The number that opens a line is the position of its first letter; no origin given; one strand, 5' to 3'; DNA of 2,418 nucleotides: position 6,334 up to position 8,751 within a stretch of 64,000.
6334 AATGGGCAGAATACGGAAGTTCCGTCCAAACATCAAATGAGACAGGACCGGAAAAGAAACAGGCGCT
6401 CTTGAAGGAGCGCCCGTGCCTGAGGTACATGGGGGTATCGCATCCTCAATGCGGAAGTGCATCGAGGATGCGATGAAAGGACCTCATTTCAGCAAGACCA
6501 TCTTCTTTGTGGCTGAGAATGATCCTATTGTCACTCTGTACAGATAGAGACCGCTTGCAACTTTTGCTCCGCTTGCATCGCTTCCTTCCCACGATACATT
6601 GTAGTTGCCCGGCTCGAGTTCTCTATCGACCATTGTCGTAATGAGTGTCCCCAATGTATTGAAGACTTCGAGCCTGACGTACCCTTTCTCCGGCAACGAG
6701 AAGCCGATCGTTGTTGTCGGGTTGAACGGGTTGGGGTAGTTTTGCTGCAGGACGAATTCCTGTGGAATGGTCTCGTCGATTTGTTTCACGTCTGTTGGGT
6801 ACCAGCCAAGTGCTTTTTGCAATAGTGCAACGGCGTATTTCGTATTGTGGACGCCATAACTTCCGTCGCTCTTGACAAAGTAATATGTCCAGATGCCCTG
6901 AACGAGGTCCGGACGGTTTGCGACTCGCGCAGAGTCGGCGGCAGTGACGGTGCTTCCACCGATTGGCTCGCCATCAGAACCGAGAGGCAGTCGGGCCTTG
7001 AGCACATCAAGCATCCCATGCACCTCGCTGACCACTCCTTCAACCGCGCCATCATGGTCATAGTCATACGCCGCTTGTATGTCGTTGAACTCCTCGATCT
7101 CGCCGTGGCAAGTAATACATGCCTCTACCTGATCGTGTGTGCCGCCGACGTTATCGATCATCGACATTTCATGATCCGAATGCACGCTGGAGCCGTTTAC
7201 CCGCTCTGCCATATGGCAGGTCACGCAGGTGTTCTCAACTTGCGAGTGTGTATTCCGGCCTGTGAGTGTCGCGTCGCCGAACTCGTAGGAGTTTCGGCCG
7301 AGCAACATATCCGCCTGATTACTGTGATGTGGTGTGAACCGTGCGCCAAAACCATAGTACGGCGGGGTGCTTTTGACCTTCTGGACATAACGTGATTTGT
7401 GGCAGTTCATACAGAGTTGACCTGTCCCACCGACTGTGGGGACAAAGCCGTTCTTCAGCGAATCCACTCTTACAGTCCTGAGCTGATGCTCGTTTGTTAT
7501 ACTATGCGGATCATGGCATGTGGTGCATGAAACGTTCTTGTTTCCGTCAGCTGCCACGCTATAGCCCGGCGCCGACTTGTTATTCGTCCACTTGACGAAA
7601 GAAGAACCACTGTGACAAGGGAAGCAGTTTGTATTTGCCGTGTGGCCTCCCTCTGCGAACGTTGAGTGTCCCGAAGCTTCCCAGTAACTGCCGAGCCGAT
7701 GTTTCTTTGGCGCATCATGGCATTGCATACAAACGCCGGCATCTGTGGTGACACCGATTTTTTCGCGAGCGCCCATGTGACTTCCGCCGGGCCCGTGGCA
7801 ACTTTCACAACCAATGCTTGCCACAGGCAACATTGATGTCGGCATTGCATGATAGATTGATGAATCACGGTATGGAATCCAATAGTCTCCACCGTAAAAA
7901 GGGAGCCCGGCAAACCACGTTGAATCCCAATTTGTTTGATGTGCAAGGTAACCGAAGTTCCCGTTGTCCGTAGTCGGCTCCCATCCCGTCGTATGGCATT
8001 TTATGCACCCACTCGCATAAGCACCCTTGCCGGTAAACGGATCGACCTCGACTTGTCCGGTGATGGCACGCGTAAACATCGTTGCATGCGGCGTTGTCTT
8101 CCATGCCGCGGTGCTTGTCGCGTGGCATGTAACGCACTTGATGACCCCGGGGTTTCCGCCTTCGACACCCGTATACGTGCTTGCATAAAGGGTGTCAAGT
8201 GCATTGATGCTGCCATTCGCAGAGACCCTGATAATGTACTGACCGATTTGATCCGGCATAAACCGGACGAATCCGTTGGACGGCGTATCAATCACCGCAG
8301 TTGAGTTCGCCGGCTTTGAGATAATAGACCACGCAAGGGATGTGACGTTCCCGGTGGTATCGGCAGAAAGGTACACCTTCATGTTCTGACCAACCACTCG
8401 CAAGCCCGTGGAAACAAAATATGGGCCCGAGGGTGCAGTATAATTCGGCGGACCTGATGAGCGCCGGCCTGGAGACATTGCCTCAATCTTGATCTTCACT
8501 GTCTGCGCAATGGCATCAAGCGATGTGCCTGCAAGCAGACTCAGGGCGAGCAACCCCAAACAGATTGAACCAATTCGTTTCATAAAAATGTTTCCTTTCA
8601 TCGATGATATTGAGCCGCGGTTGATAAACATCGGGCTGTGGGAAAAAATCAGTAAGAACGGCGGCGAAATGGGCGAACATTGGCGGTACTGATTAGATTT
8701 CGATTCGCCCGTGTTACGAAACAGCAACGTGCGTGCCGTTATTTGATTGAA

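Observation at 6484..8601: Nine-heme cytochrome c carrying a type IX secretion C-terminal sorting domain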

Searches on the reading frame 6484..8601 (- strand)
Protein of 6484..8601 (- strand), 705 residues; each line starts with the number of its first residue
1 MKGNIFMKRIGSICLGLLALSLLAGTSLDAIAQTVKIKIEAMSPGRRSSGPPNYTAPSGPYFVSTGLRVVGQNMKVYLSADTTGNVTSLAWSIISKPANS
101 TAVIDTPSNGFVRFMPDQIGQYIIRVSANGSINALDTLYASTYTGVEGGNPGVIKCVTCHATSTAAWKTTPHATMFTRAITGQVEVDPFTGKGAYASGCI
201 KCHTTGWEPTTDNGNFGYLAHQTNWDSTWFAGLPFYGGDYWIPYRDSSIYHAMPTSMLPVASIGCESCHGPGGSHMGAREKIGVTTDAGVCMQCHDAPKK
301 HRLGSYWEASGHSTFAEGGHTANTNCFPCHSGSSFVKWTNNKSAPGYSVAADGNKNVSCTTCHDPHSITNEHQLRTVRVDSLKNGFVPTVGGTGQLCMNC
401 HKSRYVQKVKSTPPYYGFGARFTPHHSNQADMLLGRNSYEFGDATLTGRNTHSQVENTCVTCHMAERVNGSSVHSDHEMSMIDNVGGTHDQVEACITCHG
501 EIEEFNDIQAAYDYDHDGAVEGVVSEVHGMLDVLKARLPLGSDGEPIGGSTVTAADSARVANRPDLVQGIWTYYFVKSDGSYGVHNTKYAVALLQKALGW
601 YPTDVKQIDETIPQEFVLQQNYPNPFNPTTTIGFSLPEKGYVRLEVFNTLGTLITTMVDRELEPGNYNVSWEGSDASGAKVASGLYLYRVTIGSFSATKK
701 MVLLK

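Call 4: search_protein_families(library=pfam, proteins=[window:6484-8601:-], max_evalue=0.1)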
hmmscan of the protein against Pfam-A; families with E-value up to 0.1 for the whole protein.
window:6484-8601:- (705 aa): 10 families
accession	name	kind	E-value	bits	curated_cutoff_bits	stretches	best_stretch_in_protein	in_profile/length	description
PF14522.11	Cytochrome_C7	-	4.1e-12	46.2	24.8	3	355-410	12-57/67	Cytochrome c7 and related cytochrome c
PF09699.15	Paired_CXXCH_1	-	4.9e-12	45.8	20.6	2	259-299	3-40/41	Doubled CXXCH motif (Paired_CXXCH_1)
PF22113.1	Mtrc-MtrF_II-IV_dom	-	1e-11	45.1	30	3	197-372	29-175/176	Outer membrane cytochrome MtrC/MtrF-like, domains II/IV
PF13435.11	Cytochrome_C554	-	8.5e-08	33.5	20.8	1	155-210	1-62/84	Cytochrome c554 and c-prime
PF14537.11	Cytochrom_c3_2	-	2.1e-07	31.7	25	1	262-332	6-66/79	Cytochrome c3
PF02335.20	Cytochrom_C552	-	7.6e-07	28.9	24.1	1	450-598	238-370/438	Cytochrome c552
PF13860.13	FlgD_ig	-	1.5e-06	28.5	27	1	636-691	18-74/79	FlgD Ig-like domain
PF18962.6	Por_Secre_tail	-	1.1e-05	26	27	1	622-702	2-74/75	Secretion system C-terminal sorting domain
PF13585.12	CHU_C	-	0.011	16.2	27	1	642-694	29-75/86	CHU_C Type IX secretion signal domain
PF05495.17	zf-CHY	-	0.015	16.1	31.3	1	354-402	16-63/68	CHY zinc finger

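Call 5: search_protein_families(library=ncbifam, proteins=[window:6484-8601:-], max_evalue=0.1)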
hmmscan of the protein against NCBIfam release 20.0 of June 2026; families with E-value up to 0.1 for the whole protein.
window:6484-8601:- (705 aa): 18 families
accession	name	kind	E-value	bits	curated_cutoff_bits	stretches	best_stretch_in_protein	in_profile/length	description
NF041198.1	UshA_like_PCGU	equivalog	7.1e-16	57.9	275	2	152-299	407-512/519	UshA-like (seleno)protein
NF033707.1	T9SS_sortase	equivalog_domain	1e-08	33.3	420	1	620-698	1000-1083/1095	type IX secretion system sortase PorU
TIGR04183.1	Por_Secre_tail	domain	3.7e-08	33.2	23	1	622-702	2-70/72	T9SS type A sorting domain-containing protein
TIGR03508.1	decahem_SO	subfamily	4.7e-08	32.8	192.2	1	255-380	27-167/258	DmsE family decaheme c-type cytochrome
TIGR03507.1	decahem_SO1788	subfamily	4.3e-06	25.5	209.3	1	322-381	268-320/672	OmcA/MtrC family decaheme c-type cytochrome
TIGR01905.1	paired_CXXCH_1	subfamily_domain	5.9e-05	22.9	25.2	2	259-297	3-38/41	doubled CXXCH domain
NF005176.1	PRK06655.1-1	equivalog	0.00011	22.2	230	1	641-691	98-148/197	flagellar hook assembly protein FlgD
NF052323.1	T9SSA_dep_M6i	equivalog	0.00012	20.1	600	1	621-699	960-1032/1043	T9SS-dependent M6-like inactivated metalloprotease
NF038113.1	T9SSA_dep_M36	equivalog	0.0027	15.9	885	1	620-703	794-868/869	T9SS-dependent M36 family metallopeptidase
NF041028.1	decahem_GSU2203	exception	0.0046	16.2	325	0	260-313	65-122/317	GSU2203 family decaheme c-type cytochrome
NF009276.0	PRK12633.1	equivalog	0.0061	16.3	383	1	630-692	118-181/234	flagellar basal body rod modification protein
NF009277.0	PRK12634.1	equivalog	0.03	14.4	333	0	638-687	120-169/221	flagellar basal body rod modification protein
NF043010.1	Cyt554_Nsmonas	equivalog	0.03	13.7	400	1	260-284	106-130/238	cytochrome c-550 CycA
NF052228.1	T9SS_PorZ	equivalog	0.03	12.8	260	1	621-689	675-739/757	type IX secretion system anionic LPS delivery protein PorZ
TIGR03146.1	cyt_nit_nrfB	equivalog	0.048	13.9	166.6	0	320-408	8-98/145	cytochrome c nitrite reductase pentaheme subunit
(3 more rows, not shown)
